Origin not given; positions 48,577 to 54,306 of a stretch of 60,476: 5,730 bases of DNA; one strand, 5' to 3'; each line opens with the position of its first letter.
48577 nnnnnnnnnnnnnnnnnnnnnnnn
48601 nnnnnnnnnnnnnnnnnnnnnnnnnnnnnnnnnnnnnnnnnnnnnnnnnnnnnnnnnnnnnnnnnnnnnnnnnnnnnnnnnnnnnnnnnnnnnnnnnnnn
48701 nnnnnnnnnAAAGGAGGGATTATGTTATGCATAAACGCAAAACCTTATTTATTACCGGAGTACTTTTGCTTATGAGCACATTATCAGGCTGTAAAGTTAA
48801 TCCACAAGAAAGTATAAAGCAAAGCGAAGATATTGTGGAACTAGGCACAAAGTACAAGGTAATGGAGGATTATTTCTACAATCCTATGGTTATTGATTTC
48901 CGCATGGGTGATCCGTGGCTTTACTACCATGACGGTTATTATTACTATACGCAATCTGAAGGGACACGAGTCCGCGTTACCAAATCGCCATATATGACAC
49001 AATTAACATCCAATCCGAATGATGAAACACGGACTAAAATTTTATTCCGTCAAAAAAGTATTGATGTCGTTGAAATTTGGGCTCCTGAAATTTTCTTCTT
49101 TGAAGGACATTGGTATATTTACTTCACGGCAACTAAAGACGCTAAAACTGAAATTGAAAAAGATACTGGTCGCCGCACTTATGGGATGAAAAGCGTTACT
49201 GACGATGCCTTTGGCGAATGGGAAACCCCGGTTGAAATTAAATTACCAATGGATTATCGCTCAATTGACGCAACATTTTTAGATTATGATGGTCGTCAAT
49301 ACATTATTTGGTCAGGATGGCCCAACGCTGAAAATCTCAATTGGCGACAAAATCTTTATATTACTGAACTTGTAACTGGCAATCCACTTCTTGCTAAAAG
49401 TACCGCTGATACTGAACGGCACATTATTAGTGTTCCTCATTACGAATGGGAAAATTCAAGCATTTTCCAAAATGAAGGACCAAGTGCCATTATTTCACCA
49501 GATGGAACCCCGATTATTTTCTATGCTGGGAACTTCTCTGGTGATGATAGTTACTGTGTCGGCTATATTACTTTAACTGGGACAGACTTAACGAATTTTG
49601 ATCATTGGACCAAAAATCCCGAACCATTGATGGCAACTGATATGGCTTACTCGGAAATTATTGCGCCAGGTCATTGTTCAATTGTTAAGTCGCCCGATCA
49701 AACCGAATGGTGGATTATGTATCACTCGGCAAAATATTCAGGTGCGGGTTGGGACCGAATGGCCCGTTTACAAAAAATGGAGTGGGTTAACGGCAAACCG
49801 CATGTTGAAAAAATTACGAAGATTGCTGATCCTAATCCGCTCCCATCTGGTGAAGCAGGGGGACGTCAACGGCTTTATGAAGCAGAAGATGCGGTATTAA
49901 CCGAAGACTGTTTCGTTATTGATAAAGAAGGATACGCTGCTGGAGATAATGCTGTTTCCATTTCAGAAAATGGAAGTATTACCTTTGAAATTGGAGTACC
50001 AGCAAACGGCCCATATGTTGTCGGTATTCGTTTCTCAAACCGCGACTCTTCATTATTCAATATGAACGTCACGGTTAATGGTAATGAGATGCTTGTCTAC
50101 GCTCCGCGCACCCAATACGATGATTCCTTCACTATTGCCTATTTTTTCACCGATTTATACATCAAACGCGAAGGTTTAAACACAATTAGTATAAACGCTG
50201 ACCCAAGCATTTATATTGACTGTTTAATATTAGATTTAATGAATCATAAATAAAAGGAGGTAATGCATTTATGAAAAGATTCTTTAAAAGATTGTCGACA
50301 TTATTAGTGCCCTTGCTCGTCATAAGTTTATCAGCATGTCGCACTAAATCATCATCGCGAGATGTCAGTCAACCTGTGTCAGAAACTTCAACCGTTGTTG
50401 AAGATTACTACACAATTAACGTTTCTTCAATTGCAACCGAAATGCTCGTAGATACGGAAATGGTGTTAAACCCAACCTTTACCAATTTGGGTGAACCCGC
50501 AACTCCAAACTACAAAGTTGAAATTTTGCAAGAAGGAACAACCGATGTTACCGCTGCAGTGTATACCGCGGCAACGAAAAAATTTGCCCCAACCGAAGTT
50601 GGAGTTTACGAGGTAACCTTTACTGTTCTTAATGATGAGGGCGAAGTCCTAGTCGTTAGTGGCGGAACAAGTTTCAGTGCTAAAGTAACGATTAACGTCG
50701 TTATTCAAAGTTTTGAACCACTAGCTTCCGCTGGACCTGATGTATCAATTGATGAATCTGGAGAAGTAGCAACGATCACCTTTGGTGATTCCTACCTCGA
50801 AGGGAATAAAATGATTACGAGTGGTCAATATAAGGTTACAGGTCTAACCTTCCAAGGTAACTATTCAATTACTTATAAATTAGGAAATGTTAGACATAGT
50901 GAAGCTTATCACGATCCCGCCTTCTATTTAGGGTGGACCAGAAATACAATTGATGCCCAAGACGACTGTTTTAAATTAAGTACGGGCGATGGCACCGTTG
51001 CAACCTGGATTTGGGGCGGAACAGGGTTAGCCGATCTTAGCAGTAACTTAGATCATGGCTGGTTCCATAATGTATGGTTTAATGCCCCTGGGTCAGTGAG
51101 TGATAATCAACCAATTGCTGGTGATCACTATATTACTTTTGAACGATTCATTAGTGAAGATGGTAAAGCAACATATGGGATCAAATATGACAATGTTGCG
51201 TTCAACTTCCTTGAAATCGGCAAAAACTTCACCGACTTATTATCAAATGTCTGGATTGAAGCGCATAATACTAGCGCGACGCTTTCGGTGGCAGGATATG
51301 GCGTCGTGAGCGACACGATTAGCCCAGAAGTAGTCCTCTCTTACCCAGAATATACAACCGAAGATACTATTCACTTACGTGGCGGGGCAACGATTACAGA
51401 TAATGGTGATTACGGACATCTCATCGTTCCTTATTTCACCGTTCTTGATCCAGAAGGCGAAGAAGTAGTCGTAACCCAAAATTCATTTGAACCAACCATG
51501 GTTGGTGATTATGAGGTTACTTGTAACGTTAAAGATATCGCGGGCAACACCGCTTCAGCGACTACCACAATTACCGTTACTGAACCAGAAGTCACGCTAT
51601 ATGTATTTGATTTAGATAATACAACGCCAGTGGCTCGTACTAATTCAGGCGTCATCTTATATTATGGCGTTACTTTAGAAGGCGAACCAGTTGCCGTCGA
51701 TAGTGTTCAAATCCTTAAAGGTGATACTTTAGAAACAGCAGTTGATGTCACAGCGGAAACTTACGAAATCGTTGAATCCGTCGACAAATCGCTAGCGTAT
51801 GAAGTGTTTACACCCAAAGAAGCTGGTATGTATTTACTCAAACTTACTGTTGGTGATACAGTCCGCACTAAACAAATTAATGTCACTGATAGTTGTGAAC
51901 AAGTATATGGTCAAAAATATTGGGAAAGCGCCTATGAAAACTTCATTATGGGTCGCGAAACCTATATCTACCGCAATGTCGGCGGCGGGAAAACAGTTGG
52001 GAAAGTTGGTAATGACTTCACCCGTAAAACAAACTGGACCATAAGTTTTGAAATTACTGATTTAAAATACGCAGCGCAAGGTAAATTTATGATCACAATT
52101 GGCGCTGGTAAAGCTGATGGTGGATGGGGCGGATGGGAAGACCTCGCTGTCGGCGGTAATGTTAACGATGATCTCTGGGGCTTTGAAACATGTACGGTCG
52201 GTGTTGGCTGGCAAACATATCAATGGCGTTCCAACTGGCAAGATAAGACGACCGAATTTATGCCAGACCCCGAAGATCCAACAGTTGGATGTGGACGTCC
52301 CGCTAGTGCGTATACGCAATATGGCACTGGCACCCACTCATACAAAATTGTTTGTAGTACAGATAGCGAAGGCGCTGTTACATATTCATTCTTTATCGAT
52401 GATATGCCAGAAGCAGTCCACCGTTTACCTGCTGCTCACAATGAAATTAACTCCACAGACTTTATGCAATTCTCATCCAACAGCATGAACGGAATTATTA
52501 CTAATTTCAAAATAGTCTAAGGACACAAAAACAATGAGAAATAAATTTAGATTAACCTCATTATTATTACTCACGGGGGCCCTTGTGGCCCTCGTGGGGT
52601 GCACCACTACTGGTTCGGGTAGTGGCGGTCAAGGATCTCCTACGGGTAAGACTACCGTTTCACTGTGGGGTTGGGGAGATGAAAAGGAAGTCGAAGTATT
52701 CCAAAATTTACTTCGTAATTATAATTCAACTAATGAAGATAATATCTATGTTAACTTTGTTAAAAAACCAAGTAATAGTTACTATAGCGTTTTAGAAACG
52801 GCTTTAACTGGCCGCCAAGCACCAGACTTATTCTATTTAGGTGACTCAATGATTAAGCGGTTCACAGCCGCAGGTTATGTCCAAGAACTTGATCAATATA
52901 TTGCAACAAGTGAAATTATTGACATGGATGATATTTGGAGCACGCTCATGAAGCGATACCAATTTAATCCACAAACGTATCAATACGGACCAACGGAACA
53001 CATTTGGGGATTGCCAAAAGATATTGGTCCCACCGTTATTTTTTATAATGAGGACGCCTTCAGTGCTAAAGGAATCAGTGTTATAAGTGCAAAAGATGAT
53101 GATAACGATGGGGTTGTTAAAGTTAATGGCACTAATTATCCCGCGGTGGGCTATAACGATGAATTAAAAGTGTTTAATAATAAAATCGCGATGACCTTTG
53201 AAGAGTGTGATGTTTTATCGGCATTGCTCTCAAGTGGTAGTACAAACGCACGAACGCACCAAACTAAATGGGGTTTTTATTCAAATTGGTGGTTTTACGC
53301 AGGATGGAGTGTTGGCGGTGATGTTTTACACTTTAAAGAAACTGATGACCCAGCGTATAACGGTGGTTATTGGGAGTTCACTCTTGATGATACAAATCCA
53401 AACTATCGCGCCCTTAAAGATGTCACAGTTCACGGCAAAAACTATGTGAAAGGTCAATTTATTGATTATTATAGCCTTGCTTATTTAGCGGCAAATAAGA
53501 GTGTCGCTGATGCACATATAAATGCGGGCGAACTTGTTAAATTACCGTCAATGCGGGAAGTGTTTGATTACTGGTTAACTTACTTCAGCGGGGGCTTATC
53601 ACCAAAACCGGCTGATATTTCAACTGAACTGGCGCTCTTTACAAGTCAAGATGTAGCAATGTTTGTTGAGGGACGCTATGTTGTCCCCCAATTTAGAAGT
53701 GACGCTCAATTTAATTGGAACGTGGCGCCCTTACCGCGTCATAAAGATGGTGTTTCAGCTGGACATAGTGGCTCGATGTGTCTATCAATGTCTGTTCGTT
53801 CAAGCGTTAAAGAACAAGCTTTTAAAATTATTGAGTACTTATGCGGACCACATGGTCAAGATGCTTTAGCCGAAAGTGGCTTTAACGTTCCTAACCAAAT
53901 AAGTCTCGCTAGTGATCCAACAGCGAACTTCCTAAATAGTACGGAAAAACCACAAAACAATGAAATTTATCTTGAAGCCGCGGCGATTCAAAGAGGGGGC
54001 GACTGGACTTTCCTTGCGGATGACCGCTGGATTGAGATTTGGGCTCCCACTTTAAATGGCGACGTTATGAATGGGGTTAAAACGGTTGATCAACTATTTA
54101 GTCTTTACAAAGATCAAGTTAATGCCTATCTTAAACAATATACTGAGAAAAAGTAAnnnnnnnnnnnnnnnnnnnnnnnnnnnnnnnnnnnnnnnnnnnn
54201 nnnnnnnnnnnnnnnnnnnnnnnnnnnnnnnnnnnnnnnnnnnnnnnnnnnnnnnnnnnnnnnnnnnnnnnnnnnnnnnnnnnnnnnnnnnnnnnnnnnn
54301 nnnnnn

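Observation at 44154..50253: Glycyl radical enzyme pair translationally coupled inside a glycoside-hydrolase operon (GH2, activase, GRE, GH43)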

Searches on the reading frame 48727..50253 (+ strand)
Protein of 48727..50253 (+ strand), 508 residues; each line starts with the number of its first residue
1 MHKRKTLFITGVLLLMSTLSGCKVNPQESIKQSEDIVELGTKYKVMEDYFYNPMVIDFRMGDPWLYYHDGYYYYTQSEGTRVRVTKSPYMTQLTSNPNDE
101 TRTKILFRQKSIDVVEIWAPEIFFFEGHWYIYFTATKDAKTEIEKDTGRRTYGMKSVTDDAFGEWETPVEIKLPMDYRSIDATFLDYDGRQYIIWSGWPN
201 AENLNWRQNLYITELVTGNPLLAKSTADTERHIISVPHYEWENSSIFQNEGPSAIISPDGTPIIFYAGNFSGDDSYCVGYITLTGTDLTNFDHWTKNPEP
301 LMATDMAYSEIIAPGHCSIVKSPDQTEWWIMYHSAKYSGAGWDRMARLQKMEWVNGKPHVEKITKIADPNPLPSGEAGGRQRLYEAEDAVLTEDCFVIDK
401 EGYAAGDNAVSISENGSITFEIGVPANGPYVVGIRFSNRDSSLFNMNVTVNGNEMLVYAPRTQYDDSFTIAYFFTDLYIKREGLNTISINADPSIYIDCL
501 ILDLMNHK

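Call 3: search_protein_families(library=pfam, proteins=[window:48727-50253:+])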
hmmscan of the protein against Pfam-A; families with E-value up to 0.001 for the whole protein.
window:48727-50253:+ (508 aa): 1 family
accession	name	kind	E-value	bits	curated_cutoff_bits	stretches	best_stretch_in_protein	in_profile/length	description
PF04616.20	Glyco_hydro_43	-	7.5e-37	127.7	32.2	1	52-358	3-288/288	Glycosyl hydrolases family 43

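Call 4: search_protein_families(library=ncbifam, proteins=[window:48727-50253:+])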
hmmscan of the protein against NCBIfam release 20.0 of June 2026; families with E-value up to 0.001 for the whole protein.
window:48727-50253:+ (508 aa): 0 families

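Call 36: search_solved_structures(query=window:48727-50253:+, max_evalue=0.00001)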
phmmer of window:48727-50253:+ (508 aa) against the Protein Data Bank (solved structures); distinct sequences matched with E-value up to 0.00001: 7.
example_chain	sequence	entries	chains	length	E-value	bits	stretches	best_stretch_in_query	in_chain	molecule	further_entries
3k1u_A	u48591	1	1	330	3.4e-33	118.5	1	49-343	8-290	Beta-xylosidase, family 43 glycosyl hydrolase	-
9nxj_A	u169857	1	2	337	2.9e-30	108.9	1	52-342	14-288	Glycoside hydrolase family 43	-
9nxg_A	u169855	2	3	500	7.8e-30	107.5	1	52-342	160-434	Glycoside hydrolase family 43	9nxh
3akf_A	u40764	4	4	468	7.2e-28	101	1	50-358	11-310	Putative secreted alpha L-arabinofuranosidase II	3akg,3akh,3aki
5m8b_A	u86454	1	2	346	2.1e-27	99.4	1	35-343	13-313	Beta-xylosidase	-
5m8e_A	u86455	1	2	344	2.3e-22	82.8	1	49-340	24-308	Alpha-N-arabinofuranosidase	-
4qqs_A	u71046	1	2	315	1.9e-14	56.7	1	46-371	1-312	Glycoside hydrolase family 43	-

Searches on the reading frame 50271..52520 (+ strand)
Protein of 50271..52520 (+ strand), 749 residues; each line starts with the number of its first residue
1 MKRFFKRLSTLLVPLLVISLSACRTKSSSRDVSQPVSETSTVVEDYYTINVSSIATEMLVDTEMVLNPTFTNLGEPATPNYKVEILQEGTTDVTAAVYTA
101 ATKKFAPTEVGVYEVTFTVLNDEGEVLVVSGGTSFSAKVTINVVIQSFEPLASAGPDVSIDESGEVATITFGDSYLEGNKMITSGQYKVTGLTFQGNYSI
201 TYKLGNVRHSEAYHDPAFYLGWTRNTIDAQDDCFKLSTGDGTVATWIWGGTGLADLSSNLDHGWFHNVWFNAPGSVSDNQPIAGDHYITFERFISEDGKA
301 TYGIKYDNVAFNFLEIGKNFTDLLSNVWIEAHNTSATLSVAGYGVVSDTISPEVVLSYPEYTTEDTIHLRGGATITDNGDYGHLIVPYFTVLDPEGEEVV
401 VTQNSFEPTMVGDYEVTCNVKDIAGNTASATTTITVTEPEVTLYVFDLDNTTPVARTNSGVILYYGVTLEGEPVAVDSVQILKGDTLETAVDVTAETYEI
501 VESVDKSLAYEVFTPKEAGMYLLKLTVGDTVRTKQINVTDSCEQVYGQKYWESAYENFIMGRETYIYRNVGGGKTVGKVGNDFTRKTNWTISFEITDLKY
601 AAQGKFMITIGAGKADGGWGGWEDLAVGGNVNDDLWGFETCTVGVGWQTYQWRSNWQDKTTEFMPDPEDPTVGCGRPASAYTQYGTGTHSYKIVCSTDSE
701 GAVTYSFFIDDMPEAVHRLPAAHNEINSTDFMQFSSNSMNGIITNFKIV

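Call 3: search_protein_families(library=pfam, proteins=[window:50271-52520:+])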
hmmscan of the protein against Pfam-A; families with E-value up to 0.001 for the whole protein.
window:50271-52520:+ (749 aa): 1 family
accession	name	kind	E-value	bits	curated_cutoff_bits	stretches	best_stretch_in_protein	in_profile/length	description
PF16403.11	Bact_surface_Ig-like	-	0.00019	21.9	27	0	401-436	36-71/71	Bacterial surface protein, Ig-like domain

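Call 4: search_protein_families(library=ncbifam, proteins=[window:50271-52520:+])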
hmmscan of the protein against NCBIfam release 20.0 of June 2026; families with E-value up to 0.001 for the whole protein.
window:50271-52520:+ (749 aa): 0 families

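Call 46: search_protein_families(library=ncbifam, proteins=[window:50271-52520:+], max_evalue=0.001)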
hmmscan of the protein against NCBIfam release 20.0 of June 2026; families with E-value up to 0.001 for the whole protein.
window:50271-52520:+ (749 aa): 0 families

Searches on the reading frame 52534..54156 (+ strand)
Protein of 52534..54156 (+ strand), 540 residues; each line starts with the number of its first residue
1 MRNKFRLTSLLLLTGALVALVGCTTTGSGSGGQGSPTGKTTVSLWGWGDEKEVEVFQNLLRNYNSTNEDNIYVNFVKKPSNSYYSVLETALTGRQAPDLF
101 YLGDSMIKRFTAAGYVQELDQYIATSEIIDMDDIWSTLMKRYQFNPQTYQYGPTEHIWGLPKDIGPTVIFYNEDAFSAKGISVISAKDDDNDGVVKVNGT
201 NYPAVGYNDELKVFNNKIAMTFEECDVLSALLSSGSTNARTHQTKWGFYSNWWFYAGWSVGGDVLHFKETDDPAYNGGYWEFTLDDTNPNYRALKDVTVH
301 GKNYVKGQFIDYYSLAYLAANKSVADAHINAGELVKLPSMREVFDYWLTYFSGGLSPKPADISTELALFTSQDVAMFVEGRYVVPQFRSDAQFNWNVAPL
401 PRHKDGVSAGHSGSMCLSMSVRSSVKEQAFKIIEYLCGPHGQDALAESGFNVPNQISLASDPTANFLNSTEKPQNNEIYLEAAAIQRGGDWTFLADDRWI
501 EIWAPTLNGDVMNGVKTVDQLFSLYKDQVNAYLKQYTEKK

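Call 3: search_protein_families(library=pfam, proteins=[window:52534-54156:+])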
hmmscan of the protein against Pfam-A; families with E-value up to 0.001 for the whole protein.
window:52534-54156:+ (540 aa): 2 families
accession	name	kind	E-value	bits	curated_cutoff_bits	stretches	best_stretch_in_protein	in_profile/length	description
PF01547.30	SBP_bac_1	-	5.7e-11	43.4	26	1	54-190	8-133/307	Bacterial extracellular solute-binding protein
PF13343.11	SBP_bac_6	-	0.00027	20.9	24.6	0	417-454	183-219/245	Bacterial extracellular solute-binding protein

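Call 4: search_protein_families(library=ncbifam, proteins=[window:52534-54156:+])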
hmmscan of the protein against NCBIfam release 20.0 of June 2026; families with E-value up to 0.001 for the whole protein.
window:52534-54156:+ (540 aa): 1 family
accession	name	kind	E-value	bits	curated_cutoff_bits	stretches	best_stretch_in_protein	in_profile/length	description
NF053763.1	ABCarbgalBndGanS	equivalog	6.1e-07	28.5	700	0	13-179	9-160/420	galactooligosaccharide ABC transporter substrate-binding protein GanS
